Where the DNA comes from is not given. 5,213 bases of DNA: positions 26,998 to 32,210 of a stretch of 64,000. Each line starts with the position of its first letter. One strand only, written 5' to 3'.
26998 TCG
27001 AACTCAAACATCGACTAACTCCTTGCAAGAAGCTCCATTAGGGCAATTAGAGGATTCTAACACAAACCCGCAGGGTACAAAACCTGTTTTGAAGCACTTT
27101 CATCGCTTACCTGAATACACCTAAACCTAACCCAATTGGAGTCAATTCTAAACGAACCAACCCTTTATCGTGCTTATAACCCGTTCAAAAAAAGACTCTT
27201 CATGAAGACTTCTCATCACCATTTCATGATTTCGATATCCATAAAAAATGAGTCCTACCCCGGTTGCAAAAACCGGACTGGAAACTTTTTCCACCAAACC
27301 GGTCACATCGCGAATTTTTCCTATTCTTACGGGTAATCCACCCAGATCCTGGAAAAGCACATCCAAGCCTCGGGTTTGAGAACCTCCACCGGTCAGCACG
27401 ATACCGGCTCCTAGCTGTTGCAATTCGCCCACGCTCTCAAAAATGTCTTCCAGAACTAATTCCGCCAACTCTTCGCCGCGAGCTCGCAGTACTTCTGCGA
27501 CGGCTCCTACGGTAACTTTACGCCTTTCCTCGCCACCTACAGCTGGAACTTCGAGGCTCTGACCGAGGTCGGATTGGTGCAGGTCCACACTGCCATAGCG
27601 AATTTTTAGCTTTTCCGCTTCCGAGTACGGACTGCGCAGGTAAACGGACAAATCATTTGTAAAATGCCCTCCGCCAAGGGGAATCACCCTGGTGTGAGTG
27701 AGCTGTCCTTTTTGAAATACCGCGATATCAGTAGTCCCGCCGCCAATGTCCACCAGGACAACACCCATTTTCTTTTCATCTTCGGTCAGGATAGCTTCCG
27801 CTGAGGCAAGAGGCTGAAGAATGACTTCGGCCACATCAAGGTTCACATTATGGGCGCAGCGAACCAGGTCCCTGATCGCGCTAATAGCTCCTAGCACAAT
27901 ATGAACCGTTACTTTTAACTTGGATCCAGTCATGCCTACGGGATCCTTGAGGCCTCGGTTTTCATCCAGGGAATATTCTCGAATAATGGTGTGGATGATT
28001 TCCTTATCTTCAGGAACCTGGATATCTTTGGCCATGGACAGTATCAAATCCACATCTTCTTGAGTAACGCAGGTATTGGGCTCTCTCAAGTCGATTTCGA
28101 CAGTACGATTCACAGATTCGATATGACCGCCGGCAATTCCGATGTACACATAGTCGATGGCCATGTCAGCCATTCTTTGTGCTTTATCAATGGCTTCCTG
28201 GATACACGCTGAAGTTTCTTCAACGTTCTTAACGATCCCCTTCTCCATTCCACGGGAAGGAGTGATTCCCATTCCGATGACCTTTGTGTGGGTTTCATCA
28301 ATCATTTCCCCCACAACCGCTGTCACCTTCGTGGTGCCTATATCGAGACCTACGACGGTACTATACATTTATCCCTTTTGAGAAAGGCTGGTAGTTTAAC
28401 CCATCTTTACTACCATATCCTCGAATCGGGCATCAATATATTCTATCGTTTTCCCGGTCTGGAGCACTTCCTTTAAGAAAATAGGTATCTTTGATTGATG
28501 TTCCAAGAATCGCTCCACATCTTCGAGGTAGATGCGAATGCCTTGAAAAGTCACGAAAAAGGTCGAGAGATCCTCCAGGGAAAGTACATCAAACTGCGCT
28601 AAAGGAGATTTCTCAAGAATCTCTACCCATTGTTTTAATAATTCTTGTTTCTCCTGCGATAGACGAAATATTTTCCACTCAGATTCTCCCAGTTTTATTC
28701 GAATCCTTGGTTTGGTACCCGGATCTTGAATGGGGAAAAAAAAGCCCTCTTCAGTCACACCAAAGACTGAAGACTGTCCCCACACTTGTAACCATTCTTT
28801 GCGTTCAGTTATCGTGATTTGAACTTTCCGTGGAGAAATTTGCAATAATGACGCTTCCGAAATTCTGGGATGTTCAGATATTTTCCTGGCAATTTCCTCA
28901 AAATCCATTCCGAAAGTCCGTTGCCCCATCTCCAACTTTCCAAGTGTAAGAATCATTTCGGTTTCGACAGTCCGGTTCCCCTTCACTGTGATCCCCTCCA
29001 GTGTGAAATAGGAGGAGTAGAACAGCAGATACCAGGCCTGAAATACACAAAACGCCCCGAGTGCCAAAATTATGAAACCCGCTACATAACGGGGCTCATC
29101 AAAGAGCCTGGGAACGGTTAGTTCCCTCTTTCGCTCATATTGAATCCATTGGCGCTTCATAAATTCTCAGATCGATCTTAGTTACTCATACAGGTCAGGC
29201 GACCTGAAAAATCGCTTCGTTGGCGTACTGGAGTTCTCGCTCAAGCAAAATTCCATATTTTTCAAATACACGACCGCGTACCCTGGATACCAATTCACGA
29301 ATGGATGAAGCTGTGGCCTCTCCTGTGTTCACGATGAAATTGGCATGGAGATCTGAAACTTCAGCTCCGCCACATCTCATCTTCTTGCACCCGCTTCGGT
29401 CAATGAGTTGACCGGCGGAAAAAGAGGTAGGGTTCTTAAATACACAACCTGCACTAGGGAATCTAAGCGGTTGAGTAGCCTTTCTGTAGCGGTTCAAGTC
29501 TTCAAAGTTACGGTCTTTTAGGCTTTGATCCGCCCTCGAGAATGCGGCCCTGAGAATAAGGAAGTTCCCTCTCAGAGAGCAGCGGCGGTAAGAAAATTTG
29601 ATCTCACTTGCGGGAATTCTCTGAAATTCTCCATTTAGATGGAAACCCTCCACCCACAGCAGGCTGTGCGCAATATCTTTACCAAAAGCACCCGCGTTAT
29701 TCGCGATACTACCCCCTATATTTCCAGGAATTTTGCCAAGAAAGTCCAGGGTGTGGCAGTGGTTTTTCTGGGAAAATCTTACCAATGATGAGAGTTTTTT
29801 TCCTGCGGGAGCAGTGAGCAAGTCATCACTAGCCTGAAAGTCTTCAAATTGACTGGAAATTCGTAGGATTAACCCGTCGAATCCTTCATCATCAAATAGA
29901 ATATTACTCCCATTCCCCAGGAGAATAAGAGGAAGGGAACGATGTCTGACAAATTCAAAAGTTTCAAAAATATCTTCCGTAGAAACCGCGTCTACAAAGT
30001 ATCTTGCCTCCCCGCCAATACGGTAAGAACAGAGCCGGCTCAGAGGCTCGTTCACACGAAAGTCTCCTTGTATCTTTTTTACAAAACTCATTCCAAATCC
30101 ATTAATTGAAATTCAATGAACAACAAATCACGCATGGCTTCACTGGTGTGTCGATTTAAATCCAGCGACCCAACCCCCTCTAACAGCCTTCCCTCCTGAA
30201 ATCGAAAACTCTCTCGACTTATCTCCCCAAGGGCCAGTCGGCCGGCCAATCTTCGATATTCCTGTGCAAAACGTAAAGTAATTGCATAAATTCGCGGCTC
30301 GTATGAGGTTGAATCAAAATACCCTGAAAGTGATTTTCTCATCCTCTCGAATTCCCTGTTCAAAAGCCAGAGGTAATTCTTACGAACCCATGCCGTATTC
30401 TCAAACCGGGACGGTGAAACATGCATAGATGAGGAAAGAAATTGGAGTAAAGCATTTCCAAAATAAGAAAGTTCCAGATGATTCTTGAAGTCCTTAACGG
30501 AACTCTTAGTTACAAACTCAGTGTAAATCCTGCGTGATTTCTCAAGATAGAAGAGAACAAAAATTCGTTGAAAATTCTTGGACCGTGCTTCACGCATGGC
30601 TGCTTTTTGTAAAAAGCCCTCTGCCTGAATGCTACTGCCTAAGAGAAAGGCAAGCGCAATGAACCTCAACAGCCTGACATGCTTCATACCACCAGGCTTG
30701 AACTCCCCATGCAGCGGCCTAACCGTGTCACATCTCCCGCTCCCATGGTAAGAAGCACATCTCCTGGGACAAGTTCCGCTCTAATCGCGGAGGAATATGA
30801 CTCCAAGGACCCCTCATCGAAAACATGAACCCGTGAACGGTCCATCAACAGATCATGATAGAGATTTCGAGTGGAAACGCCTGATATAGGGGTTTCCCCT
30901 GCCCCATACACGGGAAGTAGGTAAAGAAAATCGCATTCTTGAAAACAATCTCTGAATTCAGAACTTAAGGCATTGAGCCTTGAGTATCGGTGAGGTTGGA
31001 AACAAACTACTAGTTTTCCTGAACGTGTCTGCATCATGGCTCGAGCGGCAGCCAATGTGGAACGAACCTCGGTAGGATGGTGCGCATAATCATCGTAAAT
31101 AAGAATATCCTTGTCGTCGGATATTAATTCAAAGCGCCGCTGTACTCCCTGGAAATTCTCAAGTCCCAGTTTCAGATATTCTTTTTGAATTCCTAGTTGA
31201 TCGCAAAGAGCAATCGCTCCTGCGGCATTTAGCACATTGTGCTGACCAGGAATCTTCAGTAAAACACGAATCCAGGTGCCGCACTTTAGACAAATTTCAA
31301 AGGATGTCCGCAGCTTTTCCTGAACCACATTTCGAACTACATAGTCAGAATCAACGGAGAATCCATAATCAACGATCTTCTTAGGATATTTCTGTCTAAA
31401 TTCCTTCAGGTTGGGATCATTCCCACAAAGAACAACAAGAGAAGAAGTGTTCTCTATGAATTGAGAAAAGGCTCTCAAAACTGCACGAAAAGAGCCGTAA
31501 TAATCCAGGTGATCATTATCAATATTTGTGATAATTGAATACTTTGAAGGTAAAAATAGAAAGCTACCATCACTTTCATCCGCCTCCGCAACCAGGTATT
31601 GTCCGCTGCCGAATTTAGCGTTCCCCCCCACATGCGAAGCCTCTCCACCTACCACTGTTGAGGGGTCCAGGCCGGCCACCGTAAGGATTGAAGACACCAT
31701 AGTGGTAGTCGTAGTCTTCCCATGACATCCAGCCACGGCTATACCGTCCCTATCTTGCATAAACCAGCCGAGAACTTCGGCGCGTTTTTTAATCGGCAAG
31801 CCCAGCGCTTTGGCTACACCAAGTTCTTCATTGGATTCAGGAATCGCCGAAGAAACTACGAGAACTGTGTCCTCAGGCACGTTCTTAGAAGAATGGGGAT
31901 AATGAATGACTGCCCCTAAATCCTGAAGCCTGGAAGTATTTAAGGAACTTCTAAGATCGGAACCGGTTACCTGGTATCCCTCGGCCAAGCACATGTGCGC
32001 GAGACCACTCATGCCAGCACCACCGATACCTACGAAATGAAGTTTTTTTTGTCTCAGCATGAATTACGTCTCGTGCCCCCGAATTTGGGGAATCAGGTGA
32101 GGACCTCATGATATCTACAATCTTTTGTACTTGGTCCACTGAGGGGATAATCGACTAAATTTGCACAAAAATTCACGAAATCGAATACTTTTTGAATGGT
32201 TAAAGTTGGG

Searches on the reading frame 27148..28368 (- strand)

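Call 35: search_protein_families(library=pfam, proteins=[window:27148-28368:-], max_evalue=0.0001)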
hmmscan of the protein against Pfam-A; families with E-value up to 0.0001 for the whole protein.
window:27148-28368:- (406 aa): 6 families
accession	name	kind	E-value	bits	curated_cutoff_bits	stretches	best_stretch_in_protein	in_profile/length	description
PF14450.12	FtsA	-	2.9e-44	150.9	31.8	2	204-372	1-127/127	Cell division protein FtsA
PF02491.25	SHS2_FTSA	-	6.5e-24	84.5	25.4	1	80-158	1-78/79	SHS2 domain inserted in FTSA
PF06723.19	MreB_Mbl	-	4.2e-17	62.4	27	1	185-351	129-305/327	MreB/Mbl protein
PF11104.14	PilM_2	-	2.5e-08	33.7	27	1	189-257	168-236/340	Type IV pilus assembly protein PilM;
PF06277.17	EutA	-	3.8e-07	29.8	27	1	196-235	138-177/475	Ethanolamine utilisation protein EutA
PF01869.26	BcrAD_BadFG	-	1.3e-05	25.3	31.5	0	6-81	1-72/271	BadF/BadG/BcrA/BcrD ATPase family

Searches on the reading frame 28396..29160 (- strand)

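Call 35: search_protein_families(library=pfam, proteins=[window:28396-29160:-], max_evalue=0.0001)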
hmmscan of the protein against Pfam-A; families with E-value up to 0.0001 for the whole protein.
window:28396-29160:- (254 aa): 1 family
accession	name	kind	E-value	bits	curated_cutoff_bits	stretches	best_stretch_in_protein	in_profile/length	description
PF08478.15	POTRA_1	-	1.7e-10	41.5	23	1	52-120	1-69/69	POTRA domain, FtsQ-type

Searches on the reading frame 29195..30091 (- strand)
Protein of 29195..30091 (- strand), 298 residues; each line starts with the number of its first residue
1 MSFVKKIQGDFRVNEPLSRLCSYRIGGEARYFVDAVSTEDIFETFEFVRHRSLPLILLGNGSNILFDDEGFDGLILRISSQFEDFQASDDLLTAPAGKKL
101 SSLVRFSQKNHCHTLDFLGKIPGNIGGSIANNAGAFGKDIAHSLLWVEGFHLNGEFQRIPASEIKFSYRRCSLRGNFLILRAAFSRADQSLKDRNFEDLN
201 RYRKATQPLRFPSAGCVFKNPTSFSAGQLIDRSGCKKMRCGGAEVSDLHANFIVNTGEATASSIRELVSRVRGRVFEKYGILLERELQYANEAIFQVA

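Call 35: search_protein_families(library=pfam, proteins=[window:29195-30091:-], max_evalue=0.0001)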
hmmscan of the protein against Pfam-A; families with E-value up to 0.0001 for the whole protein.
window:29195-30091:- (298 aa): 2 families
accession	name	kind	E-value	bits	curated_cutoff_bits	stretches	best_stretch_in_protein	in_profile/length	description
PF02873.21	MurB_C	-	6.3e-31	106.9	27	1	195-288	5-97/99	UDP-N-acetylenolpyruvoylglucosamine reductase, C-terminal domain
PF01565.28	FAD_binding_4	-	1.2e-14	54.6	26.4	1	31-157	3-136/139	FAD binding domain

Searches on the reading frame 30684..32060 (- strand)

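Call 36: search_protein_families(library=pfam, proteins=[window:30684-32060:-], max_evalue=0.0001)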
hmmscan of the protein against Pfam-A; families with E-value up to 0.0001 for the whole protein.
window:30684-32060:- (458 aa): 3 families
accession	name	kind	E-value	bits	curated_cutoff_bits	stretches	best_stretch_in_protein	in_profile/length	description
PF01225.30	Mur_ligase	-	3.1e-25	88.8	21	1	7-103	2-93/95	Mur ligase family, catalytic domain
PF08245.18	Mur_ligase_M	-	6.1e-24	85.5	24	1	109-285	1-199/200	Mur ligase middle domain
PF02875.26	Mur_ligase_C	-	2.1e-17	64.6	28.4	1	308-442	1-127/127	Mur ligase, glutamate ligase domain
